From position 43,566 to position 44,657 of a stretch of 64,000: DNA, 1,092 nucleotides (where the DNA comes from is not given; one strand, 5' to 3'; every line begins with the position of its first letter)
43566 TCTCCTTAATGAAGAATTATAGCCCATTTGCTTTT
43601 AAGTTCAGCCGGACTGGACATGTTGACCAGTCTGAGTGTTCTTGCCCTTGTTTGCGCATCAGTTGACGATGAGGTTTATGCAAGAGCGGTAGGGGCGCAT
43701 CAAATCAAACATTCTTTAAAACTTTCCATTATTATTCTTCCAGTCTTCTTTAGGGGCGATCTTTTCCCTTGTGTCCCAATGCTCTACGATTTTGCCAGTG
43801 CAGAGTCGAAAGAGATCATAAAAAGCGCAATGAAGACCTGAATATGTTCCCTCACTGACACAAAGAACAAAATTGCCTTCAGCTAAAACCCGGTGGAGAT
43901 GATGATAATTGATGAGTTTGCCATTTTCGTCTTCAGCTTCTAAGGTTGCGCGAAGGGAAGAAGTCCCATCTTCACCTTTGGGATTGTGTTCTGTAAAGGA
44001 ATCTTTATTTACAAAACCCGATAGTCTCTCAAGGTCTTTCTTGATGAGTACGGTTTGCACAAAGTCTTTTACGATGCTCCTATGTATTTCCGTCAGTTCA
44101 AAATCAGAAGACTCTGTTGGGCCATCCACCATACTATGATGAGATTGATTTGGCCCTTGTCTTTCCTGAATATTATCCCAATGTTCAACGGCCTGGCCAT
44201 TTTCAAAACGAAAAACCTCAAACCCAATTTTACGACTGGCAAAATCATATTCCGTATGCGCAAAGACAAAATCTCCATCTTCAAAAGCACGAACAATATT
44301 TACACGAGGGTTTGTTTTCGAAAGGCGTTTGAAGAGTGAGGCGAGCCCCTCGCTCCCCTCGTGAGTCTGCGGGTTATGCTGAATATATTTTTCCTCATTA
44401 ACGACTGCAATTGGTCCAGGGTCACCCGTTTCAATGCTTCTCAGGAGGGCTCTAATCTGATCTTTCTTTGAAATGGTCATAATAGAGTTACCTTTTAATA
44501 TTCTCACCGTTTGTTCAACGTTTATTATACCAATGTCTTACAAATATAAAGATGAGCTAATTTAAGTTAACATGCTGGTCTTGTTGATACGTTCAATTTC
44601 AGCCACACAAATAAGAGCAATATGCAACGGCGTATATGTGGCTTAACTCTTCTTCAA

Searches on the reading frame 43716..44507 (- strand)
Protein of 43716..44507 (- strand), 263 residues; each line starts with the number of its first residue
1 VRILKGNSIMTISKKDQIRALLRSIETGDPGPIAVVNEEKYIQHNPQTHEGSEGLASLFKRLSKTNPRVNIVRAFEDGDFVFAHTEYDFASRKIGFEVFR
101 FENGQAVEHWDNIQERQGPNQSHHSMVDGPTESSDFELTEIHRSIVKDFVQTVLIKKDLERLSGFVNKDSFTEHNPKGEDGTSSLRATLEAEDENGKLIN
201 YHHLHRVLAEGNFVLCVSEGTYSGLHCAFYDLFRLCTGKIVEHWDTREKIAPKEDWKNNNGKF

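Call 35: search_protein_families(library=ncbifam, proteins=[window:43716-44507:-], max_evalue=0.01)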
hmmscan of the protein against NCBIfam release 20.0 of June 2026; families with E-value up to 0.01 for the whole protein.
window:43716-44507:- (263 aa): 0 families

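Call 49: find_homologous_proteins(query=window:43716-44507:-, max_evalue=1e-30)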
Query window:43716-44507:- (263 aa): 7960 proteins with E <= 1e-30 among 8000 candidates; the best 120 are listed.
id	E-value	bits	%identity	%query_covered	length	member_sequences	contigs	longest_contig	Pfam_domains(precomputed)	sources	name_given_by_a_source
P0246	6.5e-177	604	100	100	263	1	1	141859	PF07366.19,PF12680.14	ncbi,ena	-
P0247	4.8e-131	454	75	97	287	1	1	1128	PF07366.19,PF12680.14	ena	-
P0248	2.7e-130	451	77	97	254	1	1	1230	PF07366.19,PF12680.14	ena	-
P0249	2.5e-129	448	76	97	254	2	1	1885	PF07366.19,PF12680.14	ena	-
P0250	1.7e-128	445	76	97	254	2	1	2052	PF07366.19,PF12680.14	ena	-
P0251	1.9e-128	445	79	96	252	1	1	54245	PF07366.19,PF12680.14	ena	-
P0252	2.7e-128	445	76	97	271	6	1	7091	PF07366.19,PF12680.14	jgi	-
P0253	6.4e-128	444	75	97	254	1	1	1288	PF07366.19,PF12680.14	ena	-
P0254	9.4e-128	443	75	97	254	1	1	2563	PF07366.19,PF12680.14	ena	-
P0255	1.0e-127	443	75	97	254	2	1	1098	PF07366.19,PF12680.14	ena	-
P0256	1.4e-127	442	75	97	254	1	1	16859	PF07366.19,PF12680.14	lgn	-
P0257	2.6e-127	442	74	97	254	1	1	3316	PF07366.19,PF12680.14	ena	-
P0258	3.8e-127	441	74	97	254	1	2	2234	PF07366.19,PF12680.14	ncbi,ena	-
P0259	4.6e-127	441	74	97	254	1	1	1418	PF07366.19,PF12680.14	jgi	-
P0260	7.0e-127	440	74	97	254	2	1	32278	PF07366.19,PF12680.14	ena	-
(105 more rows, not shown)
